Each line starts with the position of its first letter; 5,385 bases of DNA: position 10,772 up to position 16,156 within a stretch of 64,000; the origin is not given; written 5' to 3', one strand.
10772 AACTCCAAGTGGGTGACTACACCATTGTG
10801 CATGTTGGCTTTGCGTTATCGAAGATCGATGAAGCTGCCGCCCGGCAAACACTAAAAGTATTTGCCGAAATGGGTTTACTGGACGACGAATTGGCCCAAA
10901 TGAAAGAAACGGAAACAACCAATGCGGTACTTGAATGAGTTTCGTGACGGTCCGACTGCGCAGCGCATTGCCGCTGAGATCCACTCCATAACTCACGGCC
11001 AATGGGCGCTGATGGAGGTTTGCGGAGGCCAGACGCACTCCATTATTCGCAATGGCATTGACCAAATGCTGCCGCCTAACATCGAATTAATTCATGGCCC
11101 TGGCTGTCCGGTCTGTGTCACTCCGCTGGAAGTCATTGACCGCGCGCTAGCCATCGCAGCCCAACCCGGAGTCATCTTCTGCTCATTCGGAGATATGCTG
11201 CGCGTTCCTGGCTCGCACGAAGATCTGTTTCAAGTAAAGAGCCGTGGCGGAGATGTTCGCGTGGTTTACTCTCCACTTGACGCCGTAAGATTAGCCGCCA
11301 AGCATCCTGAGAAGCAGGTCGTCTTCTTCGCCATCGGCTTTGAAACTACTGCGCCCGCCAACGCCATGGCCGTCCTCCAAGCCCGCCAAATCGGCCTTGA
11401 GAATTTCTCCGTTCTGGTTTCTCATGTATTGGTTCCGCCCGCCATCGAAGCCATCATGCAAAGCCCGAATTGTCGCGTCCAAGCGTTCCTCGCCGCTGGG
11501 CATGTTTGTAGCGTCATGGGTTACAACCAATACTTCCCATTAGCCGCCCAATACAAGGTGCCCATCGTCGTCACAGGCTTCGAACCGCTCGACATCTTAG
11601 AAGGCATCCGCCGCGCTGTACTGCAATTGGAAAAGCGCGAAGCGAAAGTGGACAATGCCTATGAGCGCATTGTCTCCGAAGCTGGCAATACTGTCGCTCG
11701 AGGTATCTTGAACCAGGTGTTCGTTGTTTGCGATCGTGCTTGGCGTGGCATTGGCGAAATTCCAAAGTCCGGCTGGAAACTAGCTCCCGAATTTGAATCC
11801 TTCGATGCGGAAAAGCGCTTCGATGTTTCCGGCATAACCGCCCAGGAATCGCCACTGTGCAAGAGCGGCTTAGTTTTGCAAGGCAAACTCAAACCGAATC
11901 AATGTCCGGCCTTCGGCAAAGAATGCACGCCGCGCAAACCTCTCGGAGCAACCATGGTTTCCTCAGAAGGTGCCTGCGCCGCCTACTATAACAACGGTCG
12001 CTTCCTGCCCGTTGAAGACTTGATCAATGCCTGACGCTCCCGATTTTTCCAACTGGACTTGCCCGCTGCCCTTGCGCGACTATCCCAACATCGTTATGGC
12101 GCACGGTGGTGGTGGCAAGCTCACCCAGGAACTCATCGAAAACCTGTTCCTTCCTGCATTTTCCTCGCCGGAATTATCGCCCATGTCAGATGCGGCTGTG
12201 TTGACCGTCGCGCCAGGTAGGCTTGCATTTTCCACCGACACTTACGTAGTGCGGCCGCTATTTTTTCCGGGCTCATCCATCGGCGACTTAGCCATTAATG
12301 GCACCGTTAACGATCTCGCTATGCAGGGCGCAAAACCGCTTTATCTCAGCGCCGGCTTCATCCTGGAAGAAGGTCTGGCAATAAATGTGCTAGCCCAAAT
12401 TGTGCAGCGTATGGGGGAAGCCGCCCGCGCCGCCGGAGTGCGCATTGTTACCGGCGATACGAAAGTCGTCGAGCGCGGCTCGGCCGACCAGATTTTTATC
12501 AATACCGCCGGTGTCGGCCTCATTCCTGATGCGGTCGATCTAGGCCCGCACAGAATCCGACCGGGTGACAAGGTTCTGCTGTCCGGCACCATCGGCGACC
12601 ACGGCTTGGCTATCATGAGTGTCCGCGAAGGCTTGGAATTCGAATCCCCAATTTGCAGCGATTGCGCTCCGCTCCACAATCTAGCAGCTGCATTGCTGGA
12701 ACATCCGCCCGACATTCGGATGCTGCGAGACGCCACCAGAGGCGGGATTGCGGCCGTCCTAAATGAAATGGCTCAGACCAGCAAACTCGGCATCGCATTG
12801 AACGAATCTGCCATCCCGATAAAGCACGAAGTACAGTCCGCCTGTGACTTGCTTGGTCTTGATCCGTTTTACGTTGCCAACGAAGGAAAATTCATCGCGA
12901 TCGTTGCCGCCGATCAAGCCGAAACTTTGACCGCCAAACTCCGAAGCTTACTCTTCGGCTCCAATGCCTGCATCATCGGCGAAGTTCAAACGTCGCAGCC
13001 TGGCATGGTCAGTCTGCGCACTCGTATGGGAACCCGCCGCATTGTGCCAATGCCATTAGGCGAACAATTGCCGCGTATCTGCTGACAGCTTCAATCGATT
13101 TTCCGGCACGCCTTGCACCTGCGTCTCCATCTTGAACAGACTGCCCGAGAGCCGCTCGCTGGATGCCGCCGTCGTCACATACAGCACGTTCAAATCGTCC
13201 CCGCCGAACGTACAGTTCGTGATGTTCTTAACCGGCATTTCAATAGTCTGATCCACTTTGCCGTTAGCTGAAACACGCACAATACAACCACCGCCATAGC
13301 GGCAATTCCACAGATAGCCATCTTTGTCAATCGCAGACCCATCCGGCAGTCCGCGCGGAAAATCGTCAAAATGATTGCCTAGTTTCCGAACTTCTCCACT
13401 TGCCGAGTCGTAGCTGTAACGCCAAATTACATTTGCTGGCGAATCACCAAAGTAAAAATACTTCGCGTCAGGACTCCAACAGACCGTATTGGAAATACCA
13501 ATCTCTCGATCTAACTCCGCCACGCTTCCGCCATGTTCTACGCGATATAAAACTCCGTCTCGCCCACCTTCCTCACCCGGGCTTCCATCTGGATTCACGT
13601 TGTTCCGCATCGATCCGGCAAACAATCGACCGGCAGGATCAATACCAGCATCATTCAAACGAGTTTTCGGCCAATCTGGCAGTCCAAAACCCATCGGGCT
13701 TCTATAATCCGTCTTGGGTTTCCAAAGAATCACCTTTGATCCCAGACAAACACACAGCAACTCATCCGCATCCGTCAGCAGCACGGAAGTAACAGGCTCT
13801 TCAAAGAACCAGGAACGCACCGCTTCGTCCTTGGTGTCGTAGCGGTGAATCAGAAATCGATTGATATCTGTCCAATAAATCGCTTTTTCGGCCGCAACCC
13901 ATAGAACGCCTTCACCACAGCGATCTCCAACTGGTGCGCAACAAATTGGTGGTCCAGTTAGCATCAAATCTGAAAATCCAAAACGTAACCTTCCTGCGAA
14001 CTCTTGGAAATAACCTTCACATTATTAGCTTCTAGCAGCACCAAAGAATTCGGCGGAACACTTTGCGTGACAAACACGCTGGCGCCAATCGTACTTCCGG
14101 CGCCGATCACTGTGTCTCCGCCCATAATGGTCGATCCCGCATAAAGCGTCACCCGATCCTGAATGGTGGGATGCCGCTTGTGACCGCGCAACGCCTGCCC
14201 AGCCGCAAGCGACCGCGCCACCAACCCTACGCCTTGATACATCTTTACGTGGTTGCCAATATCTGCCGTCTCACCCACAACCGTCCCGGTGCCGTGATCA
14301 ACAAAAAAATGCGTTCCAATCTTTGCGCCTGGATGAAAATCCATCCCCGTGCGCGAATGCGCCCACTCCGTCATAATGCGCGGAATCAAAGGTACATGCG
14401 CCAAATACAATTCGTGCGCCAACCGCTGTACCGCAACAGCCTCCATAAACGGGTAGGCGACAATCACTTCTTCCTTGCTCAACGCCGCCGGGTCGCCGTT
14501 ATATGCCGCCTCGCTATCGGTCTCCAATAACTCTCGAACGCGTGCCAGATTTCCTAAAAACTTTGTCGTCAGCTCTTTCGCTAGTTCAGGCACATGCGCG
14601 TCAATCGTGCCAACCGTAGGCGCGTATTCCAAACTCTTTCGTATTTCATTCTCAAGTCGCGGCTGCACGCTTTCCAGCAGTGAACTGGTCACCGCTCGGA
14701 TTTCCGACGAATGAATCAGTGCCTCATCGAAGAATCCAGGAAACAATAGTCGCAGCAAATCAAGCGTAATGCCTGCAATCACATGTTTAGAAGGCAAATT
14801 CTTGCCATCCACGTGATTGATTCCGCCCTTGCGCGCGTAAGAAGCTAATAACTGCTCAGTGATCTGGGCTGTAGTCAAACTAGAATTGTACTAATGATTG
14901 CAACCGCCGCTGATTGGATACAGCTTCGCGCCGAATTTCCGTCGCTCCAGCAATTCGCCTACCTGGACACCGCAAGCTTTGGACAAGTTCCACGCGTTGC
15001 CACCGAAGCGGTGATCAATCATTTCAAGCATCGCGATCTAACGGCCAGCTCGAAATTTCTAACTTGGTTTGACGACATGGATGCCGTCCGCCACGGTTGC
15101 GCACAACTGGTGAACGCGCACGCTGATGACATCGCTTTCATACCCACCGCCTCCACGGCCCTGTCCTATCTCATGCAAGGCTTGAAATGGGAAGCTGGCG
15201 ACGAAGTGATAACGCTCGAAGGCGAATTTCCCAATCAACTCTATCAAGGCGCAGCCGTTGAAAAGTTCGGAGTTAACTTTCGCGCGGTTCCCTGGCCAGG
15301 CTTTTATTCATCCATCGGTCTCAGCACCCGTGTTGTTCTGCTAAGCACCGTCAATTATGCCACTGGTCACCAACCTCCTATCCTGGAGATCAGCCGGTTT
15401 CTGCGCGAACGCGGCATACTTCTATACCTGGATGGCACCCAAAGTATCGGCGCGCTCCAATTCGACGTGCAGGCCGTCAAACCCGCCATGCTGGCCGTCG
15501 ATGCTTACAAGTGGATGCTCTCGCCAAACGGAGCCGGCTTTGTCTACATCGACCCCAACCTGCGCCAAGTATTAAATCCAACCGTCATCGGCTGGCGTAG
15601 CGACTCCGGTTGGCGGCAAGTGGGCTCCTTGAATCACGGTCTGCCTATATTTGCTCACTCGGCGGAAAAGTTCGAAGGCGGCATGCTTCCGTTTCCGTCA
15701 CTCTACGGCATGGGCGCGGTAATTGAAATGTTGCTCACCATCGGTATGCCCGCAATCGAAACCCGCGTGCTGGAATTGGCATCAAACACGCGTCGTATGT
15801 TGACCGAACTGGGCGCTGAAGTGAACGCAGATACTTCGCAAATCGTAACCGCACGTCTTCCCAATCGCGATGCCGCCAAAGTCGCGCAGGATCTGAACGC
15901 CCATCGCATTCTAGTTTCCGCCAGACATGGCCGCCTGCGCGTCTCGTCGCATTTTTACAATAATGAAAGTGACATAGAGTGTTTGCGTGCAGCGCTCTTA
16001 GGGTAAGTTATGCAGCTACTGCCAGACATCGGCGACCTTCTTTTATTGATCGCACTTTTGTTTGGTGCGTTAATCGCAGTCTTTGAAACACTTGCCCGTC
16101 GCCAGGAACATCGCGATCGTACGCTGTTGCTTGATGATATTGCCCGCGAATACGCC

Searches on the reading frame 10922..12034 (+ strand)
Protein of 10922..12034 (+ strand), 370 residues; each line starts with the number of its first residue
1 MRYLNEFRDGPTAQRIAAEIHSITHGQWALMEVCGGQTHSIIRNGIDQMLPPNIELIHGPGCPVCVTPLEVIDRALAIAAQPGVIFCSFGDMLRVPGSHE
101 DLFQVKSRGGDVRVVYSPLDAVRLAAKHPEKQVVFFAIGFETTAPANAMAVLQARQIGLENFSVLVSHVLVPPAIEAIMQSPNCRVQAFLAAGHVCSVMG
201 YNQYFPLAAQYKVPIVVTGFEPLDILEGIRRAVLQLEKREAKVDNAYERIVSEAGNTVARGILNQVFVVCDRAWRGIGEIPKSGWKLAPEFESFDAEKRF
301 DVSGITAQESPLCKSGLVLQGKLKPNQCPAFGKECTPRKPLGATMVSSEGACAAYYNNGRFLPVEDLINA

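Call 9: search_protein_families(library=pfam, proteins=[window:10922-12034:+], max_evalue=0.001)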
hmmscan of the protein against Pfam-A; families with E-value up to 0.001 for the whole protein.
window:10922-12034:+ (370 aa): 1 family
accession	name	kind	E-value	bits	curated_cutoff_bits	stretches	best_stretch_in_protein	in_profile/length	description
PF01924.21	HypD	-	2e-151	504.5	25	1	13-357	3-349/351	Hydrogenase formation hypA family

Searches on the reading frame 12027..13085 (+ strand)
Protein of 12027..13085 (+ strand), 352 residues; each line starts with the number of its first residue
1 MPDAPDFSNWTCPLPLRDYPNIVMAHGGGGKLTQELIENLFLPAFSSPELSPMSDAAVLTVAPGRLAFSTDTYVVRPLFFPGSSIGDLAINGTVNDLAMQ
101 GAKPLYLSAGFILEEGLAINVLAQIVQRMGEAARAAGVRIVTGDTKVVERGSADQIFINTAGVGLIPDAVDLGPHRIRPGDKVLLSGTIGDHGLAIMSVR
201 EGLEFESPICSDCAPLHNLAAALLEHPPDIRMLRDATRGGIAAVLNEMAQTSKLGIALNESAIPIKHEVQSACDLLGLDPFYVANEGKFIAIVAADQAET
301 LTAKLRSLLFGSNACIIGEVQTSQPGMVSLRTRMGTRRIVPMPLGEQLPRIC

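Call 9: search_protein_families(library=pfam, proteins=[window:12027-13085:+], max_evalue=0.001)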
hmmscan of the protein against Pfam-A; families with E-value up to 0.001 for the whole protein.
window:12027-13085:+ (352 aa): 2 families
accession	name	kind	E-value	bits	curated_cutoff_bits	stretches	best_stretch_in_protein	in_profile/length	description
PF02769.27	AIRS_C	-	3.4e-26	92.7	23.1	1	178-324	1-149/156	AIR synthase related protein, C-terminal domain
PF00586.29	AIRS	-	2.9e-23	82.8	24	1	54-166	2-112/112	AIR synthase related protein, N-terminal domain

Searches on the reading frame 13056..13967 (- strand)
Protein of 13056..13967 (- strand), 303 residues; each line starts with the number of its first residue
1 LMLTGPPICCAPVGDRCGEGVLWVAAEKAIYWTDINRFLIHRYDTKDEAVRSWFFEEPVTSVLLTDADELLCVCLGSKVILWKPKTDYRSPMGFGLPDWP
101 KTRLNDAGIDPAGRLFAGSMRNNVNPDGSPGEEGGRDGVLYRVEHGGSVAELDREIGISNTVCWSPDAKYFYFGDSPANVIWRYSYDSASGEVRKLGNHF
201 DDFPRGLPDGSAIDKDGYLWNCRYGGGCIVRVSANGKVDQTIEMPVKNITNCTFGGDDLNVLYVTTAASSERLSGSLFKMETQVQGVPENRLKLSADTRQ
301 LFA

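Call 9: search_protein_families(library=pfam, proteins=[window:13056-13967:-], max_evalue=0.001)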
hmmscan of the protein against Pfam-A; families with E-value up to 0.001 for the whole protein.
window:13056-13967:- (303 aa): 1 family
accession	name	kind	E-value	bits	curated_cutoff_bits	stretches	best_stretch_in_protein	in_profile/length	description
PF08450.18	SGL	-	7.6e-72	242.3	26.3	1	17-267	1-245/246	SMP-30/Gluconolactonase/LRE-like region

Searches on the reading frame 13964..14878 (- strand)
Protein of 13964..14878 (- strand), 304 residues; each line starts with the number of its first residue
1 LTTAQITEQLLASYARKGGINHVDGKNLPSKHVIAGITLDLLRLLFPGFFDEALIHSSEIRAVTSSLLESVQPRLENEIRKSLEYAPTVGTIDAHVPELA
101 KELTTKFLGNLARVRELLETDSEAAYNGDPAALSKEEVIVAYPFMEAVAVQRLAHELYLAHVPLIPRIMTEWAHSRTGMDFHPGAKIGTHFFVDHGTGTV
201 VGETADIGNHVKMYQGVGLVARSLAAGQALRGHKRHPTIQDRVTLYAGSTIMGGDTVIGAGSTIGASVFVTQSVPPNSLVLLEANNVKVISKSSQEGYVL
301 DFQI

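Call 9: search_protein_families(library=pfam, proteins=[window:13964-14878:-], max_evalue=0.001)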
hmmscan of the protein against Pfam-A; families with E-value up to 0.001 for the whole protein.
window:13964-14878:- (304 aa): 1 family
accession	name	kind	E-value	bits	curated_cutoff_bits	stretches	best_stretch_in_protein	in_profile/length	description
PF00132.30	Hexapep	-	0.00011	22.1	27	0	236-271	1-35/36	Bacterial transferase hexapeptide (six repeats)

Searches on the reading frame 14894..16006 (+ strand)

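Call 9: search_protein_families(library=pfam, proteins=[window:14894-16006:+], max_evalue=0.001)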
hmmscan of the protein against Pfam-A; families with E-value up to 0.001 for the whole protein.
window:14894-16006:+ (370 aa): 1 family
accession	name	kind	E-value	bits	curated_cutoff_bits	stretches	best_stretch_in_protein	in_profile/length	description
PF00266.25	Aminotran_5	-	1.5e-31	110.2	21.5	1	23-361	2-368/371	Aminotransferase class-V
